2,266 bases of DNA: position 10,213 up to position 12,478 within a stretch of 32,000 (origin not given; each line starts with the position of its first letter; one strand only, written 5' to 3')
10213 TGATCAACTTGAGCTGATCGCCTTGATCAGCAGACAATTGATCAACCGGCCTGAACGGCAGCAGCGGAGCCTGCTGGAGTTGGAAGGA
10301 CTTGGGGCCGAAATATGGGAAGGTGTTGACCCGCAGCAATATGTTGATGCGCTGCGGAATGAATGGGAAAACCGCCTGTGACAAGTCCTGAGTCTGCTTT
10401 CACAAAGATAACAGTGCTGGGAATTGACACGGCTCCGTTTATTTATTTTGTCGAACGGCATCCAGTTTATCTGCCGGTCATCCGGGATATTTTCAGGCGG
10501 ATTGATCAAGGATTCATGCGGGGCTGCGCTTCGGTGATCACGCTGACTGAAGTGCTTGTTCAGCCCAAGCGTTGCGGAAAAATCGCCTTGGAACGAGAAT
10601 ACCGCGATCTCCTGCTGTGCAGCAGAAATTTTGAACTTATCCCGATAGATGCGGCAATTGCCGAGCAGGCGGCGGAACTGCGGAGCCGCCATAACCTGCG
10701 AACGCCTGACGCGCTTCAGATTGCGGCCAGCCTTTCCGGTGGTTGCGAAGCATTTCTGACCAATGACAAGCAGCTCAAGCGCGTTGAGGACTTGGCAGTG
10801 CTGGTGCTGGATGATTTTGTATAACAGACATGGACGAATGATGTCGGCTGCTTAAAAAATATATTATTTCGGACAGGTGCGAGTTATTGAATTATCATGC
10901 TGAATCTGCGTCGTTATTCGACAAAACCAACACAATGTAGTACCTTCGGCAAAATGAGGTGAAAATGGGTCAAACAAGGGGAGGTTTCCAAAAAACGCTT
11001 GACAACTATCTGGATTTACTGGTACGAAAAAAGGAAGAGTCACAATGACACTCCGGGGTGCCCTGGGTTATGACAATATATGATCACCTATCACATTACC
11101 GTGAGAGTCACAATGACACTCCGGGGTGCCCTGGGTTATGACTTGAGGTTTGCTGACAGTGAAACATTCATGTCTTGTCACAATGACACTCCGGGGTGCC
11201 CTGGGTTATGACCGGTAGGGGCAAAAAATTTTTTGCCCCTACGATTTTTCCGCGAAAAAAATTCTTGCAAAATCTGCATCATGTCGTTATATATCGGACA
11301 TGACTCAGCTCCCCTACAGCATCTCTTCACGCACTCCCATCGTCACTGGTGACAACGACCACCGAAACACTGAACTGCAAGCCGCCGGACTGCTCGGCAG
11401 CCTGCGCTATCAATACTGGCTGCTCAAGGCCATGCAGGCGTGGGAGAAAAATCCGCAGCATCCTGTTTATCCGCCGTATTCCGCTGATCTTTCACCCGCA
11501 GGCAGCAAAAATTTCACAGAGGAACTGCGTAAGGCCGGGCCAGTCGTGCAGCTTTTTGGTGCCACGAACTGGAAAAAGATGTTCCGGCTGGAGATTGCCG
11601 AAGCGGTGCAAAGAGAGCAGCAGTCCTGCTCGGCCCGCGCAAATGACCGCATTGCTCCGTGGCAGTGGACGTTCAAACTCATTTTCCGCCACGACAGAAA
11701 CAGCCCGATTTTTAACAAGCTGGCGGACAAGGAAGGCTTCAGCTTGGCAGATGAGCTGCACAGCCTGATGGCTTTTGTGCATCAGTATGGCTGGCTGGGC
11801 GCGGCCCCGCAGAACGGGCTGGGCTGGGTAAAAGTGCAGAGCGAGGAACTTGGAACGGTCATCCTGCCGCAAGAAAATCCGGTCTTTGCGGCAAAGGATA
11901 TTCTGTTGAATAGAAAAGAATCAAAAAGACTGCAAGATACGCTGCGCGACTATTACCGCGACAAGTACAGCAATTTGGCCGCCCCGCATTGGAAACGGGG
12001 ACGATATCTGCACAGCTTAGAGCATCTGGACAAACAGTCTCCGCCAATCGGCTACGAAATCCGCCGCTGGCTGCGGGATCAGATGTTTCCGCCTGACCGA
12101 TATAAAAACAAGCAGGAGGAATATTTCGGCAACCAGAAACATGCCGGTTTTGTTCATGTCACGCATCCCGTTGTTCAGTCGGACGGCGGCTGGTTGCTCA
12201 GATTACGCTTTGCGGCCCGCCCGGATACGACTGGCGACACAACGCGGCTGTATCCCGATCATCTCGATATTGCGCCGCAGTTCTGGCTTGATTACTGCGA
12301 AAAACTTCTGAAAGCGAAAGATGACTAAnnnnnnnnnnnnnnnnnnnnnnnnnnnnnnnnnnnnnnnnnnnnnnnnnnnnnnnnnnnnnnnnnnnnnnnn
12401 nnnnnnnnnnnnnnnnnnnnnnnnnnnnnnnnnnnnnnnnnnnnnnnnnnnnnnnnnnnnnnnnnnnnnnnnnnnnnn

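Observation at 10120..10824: VapBC module inserted inside the CRISPR region, with the antitoxin start codon embedded in a truncated repeat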

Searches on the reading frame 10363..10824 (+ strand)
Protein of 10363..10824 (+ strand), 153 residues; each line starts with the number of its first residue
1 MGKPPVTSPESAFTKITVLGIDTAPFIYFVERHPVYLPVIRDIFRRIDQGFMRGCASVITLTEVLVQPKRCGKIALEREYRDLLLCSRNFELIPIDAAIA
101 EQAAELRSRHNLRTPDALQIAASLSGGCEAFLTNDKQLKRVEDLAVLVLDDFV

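Call 7: search_protein_families(library=pfam, proteins=[window:10363-10824:+], max_evalue=0.01)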
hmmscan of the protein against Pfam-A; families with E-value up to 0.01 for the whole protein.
window:10363-10824:+ (153 aa): 1 family
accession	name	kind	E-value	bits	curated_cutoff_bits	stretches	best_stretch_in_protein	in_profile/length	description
PF01850.27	PIN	-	4.3e-17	63.3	23.6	1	21-142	3-118/120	PIN domain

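Call 8: search_protein_families(library=ncbifam, proteins=[window:10363-10824:+], max_evalue=0.01)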
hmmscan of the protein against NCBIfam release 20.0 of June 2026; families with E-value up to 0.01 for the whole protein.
window:10363-10824:+ (153 aa): 0 families

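Call 70: search_solved_structures(query=window:10363-10821:+, max_evalue=0.01, show_alignments=1)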
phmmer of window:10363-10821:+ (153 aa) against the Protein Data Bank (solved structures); distinct sequences matched with E-value up to 0.01: 1.
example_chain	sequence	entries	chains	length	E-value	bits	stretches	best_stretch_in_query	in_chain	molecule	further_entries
7by2_B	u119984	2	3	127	0.0037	20.5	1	54-137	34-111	Ribonuclease VapC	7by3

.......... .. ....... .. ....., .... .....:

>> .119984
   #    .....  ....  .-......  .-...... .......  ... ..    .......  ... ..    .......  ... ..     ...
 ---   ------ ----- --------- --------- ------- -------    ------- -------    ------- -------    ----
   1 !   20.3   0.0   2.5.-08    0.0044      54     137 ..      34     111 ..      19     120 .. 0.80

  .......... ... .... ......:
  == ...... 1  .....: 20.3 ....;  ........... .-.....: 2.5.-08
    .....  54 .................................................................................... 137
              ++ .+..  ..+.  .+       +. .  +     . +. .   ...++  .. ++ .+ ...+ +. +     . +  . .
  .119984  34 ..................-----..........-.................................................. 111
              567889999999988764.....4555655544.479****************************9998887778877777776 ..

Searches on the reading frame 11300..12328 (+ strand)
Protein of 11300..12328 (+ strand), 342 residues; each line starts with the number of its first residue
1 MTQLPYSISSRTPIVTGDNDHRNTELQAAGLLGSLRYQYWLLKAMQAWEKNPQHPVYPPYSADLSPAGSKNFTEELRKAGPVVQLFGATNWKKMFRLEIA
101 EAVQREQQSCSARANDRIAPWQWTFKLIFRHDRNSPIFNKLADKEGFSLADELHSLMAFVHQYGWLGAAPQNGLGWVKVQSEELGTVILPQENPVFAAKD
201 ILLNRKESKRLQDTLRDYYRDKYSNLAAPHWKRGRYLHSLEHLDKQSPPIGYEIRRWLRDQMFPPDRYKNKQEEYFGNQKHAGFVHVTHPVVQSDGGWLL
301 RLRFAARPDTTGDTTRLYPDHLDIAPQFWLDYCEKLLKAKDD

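Call 7: search_protein_families(library=pfam, proteins=[window:11300-12328:+], max_evalue=0.01)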
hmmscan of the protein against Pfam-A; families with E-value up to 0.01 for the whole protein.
window:11300-12328:+ (342 aa): 1 family
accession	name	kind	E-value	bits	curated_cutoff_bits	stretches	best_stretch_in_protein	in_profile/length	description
PF03787.20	RAMPs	-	7.5e-07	30.3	22.1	1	10-178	4-189/189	RAMP superfamily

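Call 8: search_protein_families(library=ncbifam, proteins=[window:11300-12328:+], max_evalue=0.01)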
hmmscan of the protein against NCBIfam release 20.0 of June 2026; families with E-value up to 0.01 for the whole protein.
window:11300-12328:+ (342 aa): 1 family
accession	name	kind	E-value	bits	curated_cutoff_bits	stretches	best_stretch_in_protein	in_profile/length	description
TIGR01894.1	cas_TM1795_cmr1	hypoth_equivalog_domain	4.2e-06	27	28.65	1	12-178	5-164/167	type III-B CRISPR module RAMP protein Cmr1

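Call 64: find_related_loci(query=window:11300-12325:+, collection=metagenome_contigs, flank=6000)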
Query window:11300-12325:+ (342 aa) in metagenome_contigs; peptide patterns used: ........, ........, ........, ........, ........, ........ (x = any residue, [..] = any of these).
51 stretches matched a pattern, but none encodes a relative of the query by tblastn (E <= 1e-3).

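Call 66: find_related_loci(query=A4, collection=metagenome_contigs, flank=6000)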
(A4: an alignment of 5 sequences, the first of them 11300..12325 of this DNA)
Query A4 (342 aa) in metagenome_contigs; peptide patterns used: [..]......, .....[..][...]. (x = any residue, [..] = any of these).
428 stretches matched a pattern; 2 encode a relative of the query (tblastn E <= 1e-3); 2 distinct loci.
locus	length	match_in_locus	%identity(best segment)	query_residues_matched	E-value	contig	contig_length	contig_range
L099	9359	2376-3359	67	1-338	6e-140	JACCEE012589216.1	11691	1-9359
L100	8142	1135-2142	53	1-339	6e-112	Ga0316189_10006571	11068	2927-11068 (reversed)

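Call 83: search_protein_families(library=pfam, proteins=[L099:7-1257:+, L099:1257-1535:+], max_evalue=0.001)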
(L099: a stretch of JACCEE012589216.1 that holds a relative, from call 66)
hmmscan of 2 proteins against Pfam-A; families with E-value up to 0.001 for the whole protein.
L099:7-1257:+ (417 aa): 1 family
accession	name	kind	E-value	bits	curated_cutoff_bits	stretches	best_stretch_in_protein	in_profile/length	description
PF01867.21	Cas_Cas1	-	1.3e-59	202.1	22.3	1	79-363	1-282/283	CRISPR associated protein Cas1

L099:1257-1535:+ (93 aa): 1 family
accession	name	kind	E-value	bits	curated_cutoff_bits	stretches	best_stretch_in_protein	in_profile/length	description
PF09827.14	CRISPR_Cas2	-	1.6e-16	60.7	23.8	1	7-74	3-71/74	CRISPR associated protein Cas2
